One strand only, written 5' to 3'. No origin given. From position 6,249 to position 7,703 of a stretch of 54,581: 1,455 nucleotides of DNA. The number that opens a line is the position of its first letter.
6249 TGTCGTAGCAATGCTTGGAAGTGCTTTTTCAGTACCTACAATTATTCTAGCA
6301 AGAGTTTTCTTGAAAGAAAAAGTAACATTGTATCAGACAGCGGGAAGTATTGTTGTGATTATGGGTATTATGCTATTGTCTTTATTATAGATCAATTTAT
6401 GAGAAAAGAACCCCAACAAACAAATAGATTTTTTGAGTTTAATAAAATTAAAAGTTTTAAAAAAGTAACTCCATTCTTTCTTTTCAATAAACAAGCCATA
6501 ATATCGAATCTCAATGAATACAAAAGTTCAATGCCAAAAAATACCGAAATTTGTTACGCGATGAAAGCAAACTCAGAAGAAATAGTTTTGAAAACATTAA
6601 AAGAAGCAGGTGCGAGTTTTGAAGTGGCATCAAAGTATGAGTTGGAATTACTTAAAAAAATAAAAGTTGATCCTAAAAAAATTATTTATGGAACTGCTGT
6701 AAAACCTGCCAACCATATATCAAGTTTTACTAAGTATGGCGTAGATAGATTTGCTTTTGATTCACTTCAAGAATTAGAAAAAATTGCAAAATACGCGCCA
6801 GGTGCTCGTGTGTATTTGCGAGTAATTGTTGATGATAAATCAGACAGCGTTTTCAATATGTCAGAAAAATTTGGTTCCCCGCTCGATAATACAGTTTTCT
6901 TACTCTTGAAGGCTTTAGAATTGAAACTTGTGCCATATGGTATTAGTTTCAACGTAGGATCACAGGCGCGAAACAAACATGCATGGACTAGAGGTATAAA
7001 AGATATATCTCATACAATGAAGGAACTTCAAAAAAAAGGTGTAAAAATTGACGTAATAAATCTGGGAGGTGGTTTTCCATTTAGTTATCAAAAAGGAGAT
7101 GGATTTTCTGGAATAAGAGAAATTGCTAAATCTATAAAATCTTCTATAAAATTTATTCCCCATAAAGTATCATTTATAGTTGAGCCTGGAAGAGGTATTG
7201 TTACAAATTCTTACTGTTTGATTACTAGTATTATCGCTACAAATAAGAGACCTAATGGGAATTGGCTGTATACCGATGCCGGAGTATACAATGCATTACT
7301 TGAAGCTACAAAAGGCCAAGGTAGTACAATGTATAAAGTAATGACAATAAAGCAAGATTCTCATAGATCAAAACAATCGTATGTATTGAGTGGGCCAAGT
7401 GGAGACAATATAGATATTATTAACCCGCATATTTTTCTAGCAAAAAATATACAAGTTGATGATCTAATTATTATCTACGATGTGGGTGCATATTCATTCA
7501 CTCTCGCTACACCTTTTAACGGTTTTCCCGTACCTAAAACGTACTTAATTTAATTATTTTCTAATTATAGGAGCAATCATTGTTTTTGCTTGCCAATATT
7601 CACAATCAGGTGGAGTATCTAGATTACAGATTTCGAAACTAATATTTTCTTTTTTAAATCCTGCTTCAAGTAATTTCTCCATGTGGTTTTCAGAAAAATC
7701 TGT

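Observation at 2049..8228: Agmatine-centred polyamine-type cluster lacking the classical aminopropyl machinery and containing non-canonical enzymes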

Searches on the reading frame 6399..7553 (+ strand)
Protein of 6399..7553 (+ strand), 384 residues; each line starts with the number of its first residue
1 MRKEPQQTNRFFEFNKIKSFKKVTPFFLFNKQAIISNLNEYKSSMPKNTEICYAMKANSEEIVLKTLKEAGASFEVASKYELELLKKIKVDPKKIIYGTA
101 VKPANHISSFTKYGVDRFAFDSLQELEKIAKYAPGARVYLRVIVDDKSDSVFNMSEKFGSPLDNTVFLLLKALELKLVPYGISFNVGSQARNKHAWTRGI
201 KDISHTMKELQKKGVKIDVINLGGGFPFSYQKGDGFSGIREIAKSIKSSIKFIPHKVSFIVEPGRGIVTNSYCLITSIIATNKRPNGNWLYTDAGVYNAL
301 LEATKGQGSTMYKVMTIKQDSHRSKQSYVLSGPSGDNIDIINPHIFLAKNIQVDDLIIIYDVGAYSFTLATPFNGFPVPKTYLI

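Call 3: search_protein_families(library=pfam, proteins=[window:6399-7553:+])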
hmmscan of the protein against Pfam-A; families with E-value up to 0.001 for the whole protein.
window:6399-7553:+ (384 aa): 3 families
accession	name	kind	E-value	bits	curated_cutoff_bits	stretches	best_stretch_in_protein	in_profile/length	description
PF02784.22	Orn_Arg_deC_N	-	2.3e-50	171.7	23.4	1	33-268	3-246/247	Pyridoxal-dependent decarboxylase, pyridoxal binding domain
PF00278.28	Orn_DAP_Arg_deC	-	5.5e-11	43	23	1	185-363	5-95/95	Pyridoxal-dependent decarboxylase, C-terminal sheet domain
PF01168.26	Ala_racemase_N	-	0.00033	20.9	24.1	1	30-222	2-193/220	Alanine racemase, N-terminal domain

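Call 4: search_protein_families(library=ncbifam, proteins=[window:6399-7553:+])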
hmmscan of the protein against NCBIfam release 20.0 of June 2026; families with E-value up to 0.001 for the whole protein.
window:6399-7553:+ (384 aa): 8 families
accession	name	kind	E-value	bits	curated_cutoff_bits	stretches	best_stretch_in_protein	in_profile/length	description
TIGR01048.1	lysA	equivalog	1.3e-52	178.8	297.9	1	24-380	25-391/417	diaminopimelate decarboxylase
TIGR03099.1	dCO2ase_PEP1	hypoth_equivalog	1.6e-32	113.1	478.45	1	14-368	15-381/398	pyridoxal-dependent decarboxylase, exosortase A system-associated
NF052544.1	OrLyDeCDokD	equivalog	3.1e-28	98.6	700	1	21-377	39-430/461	ornithine/lysine decarboxylase DokD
NF006515.0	PRK08961.1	equivalog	2.3e-24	85.4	802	1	22-380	501-855/861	bifunctional aspartate kinase/diaminopimelate decarboxylase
NF041039.1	FslC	exception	1.5e-16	60.3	500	1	24-368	28-388/418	rhizoferrin biosystnesis N-citrylornithine decarboxylase FslC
TIGR01047.1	nspC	equivalog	7.8e-08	31.2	409.05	1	25-382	4-357/380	carboxynorspermidine decarboxylase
NF003763.0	PRK05354.1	equivalog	7.1e-07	28.1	369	1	53-287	102-365/636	biosynthetic arginine decarboxylase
TIGR01273.1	speA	equivalog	1.8e-06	26.7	624.1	1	170-287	229-357/624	arginine decarboxylase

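Call 32: search_solved_structures(query=window:6399-7553:+, max_evalue=1e-10, show_alignments=1)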
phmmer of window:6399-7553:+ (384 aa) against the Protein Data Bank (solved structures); distinct sequences matched with E-value up to 1e-10: 41.
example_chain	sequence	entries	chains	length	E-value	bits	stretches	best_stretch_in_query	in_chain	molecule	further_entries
5gjm_A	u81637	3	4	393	2e-46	161.8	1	22-381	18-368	Lysine/ornithine decarboxylase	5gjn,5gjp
5gjo_A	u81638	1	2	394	6.4e-46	160.2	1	22-381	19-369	Lysine/ornithine decarboxylase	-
2plj_A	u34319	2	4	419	6e-41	143.8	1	25-381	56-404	lysine/ornithine decarboxylase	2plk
1njj_A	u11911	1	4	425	1.8e-39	138.9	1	23-383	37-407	ornithine decarboxylase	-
1f3t_A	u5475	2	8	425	1.8e-39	138.9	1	23-383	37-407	ORNITHINE DECARBOXYLASE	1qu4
1szr_C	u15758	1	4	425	3.4e-39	138.1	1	23-383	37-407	Ornithine decarboxylase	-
2tod_A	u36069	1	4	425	1.2e-38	136.2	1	23-383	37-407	PROTEIN (ORNITHINE DECARBOXYLASE)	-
2nv9_A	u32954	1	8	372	2.7e-37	131.8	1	18-382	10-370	A207R protein, arginine decarboxylase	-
2nva_A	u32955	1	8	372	2.7e-37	131.8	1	18-382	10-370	arginine decarboxylase, A207R protein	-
4aib_A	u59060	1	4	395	6.7e-37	130.5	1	12-377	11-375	ORNITHINE DECARBOXYLASE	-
4zgy_A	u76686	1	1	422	1.3e-36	129.6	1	15-383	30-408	Ornithine decarboxylase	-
9b8m_A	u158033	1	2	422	1.3e-36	129.6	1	15-383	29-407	Ornithine decarboxylase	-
7s3f_A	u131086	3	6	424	1.3e-36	129.5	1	15-383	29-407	Ornithine decarboxylase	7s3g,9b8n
1d7k_A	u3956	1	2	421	1.4e-36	129.5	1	15-383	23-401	HUMAN ORNITHINE DECARBOXYLASE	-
2on3_A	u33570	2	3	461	1.8e-36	129.1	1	15-383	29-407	Ornithine decarboxylase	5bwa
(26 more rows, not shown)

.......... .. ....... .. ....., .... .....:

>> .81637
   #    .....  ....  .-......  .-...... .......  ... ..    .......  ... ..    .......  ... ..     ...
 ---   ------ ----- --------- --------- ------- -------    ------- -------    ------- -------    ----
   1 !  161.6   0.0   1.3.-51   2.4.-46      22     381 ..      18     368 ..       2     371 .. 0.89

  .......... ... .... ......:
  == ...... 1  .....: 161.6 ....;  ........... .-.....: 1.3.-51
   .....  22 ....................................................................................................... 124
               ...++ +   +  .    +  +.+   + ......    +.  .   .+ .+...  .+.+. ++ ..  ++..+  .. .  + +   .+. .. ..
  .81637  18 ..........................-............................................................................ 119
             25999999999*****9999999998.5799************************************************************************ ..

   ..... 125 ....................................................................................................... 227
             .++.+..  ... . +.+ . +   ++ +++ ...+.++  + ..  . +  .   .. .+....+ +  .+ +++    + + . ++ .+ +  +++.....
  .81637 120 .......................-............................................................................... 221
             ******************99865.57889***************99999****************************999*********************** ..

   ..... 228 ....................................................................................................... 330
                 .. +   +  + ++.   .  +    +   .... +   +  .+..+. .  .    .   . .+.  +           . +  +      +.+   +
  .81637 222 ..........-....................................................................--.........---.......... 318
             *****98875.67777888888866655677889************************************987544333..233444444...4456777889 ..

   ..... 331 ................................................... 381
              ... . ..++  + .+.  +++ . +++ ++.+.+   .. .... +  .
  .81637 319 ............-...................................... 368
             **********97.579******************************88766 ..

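Call 75: find_homologous_proteins(query=window:6399-7553:+, max_evalue=1e-10)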
Query window:6399-7553:+ (384 aa): 1148 proteins with E <= 1e-10 among 5883 candidates; the best 120 are listed.
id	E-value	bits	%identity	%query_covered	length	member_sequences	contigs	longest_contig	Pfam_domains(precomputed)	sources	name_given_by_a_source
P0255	1.7e-252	855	100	100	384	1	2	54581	PF02784.23,PF00278.29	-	-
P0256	9.8e-149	513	58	98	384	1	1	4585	PF02784.23,PF00278.29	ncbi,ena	-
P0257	1.4e-148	513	60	97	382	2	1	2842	PF02784.23,PF00278.29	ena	-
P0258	3.3e-148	512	61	99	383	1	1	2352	PF02784.23,PF00278.29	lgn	-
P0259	3.1e-145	502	59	98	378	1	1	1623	PF02784.23,PF00278.29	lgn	-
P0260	9.3e-145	500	58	97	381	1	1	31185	PF02784.23,PF00278.29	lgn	-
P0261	2.4e-144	499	59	97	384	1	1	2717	PF02784.23,PF00278.29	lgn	-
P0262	2.5e-144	499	60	97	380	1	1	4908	PF02784.23,PF00278.29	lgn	-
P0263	1.5e-142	493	59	98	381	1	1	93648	PF02784.23,PF00278.29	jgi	jgi:ornithine decarboxylase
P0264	2.0e-142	493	59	96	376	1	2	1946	PF02784.23,PF00278.29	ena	-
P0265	2.5e-142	492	58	96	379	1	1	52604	PF02784.23,PF00278.29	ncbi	-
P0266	3.2e-142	492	58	99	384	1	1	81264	PF02784.23,PF00278.29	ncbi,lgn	-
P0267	6.7e-141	488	56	97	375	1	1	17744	PF02784.23,PF00278.29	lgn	-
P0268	5.7e-140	484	60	93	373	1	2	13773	PF02784.23,PF00278.29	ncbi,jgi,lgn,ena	-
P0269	4.1e-138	478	57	97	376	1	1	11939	PF02784.23,PF00278.29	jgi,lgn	jgi:ornithine decarboxylase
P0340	4.3e-108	380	50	97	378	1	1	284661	PF02784.23,PF00278.29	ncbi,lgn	-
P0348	6.0e-107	376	48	98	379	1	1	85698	PF02784.23,PF00278.29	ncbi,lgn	ncbi:MAG: type III PLP-dependent enzyme [Candidatus Andersenbacteria bacterium]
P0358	2.0e-106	374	47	96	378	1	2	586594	PF02784.23,PF00278.29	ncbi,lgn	ncbi:MAG: type III PLP-dependent enzyme [Patescibacteria group bacterium]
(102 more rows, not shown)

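Call 77: find_encoding_contigs(protein=P0358, flank=6000, max_places=1)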
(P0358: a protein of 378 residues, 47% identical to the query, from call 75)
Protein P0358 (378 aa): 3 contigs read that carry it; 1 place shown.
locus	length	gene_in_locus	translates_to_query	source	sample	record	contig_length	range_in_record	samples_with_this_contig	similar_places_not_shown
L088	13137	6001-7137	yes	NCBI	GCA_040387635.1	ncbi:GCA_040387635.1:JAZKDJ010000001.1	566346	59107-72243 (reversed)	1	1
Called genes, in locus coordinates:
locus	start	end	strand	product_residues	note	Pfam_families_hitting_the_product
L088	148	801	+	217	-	PF00688:TGFb_propeptide (weak), PF24517:CBM96 (weak)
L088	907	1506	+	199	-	-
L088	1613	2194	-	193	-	-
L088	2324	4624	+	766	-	PF00133:tRNA-synt_1, PF09334:tRNA-synt_1g, PF00133:tRNA-synt_1, PF08264:Anticodon_1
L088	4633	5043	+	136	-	-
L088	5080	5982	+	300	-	PF00892:EamA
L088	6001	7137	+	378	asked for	PF00278:Orn_DAP_Arg_deC, PF02784:Orn_Arg_deC_N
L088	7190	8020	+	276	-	-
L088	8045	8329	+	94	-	-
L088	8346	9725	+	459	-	PF02518:HATPase_c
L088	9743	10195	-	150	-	PF09424:YqeY, PF02637:GatB_Yqey (weak)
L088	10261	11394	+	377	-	PF02646:RmuC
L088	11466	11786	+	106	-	PF00829:Ribosomal_L21p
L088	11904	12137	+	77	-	-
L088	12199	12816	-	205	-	PF21176:RecR_HhH, PF13662:Toprim_4, PF21175:RecR_C (weak)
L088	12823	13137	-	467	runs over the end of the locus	PF00772:DnaB, PF13481:AAA_25, PF03796:DnaB_C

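Call 78: find_encoding_contigs(protein=P0340, flank=6000, max_places=1)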
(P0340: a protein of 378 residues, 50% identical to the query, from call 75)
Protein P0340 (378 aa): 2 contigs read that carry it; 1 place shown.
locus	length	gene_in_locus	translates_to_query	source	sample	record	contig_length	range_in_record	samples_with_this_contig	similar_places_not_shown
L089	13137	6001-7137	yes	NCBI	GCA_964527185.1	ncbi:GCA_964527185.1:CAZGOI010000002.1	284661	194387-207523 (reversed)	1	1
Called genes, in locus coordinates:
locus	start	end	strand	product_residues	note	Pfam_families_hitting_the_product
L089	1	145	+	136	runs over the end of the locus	PF00380:Ribosomal_S9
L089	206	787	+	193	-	PF01025:GrpE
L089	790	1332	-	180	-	PF20803:PaaX_M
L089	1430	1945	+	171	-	PF13238:AAA_18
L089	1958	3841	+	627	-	PF00012:HSP70, PF06723:MreB_Mbl, PF02782:FGGY_C (weak)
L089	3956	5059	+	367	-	PF00226:DnaJ, PF01556:DnaJ_C, PF00684:DnaJ_CXXCXGXG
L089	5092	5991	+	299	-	PF00892:EamA, PF03151:TPT (faint), PF00892:EamA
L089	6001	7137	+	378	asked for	PF00278:Orn_DAP_Arg_deC, PF02784:Orn_Arg_deC_N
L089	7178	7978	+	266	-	-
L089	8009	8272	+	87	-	-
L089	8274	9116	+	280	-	PF00512:HisKA, PF13589:HATPase_c_3 (faint), PF02518:HATPase_c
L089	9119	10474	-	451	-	PF01406:tRNA-synt_1e, PF09334:tRNA-synt_1g (faint), PF09190:DALR_2 (faint), PF23493:CysS_C (weak)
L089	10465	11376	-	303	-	PF01544:CorA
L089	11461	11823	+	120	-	PF00829:Ribosomal_L21p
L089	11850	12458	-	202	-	PF21176:RecR_HhH (weak), PF01751:Toprim, PF13662:Toprim_4, PF21175:RecR_C (weak)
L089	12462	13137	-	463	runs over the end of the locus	PF00772:DnaB, PF13481:AAA_25, PF03796:DnaB_C, PF06745:ATPase (weak)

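Call 79: find_encoding_contigs(protein=P0348, flank=6000, max_places=1)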
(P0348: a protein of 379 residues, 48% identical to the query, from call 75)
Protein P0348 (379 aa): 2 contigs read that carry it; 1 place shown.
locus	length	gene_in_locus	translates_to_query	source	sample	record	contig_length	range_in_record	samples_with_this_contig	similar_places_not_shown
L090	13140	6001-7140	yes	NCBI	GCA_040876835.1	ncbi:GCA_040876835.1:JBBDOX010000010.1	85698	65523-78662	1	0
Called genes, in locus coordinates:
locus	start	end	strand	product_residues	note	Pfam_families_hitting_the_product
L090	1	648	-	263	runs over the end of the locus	PF00696:AA_kinase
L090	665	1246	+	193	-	PF00293:NUDIX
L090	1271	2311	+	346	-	PF00348:polyprenyl_synt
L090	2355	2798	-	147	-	PF00293:NUDIX, PF14815:NUDIX_4 (weak)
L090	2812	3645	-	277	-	PF00291:PALP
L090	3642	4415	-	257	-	PF01978:TrmB, PF09339:HTH_IclR (weak)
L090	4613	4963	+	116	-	-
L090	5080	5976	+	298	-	PF00892:EamA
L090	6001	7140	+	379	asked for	PF00278:Orn_DAP_Arg_deC, PF02784:Orn_Arg_deC_N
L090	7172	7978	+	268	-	-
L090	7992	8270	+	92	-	-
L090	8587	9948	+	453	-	-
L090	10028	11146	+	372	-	PF00557:Peptidase_M24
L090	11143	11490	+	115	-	PF07883:Cupin_2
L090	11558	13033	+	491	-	PF00512:HisKA, PF02518:HATPase_c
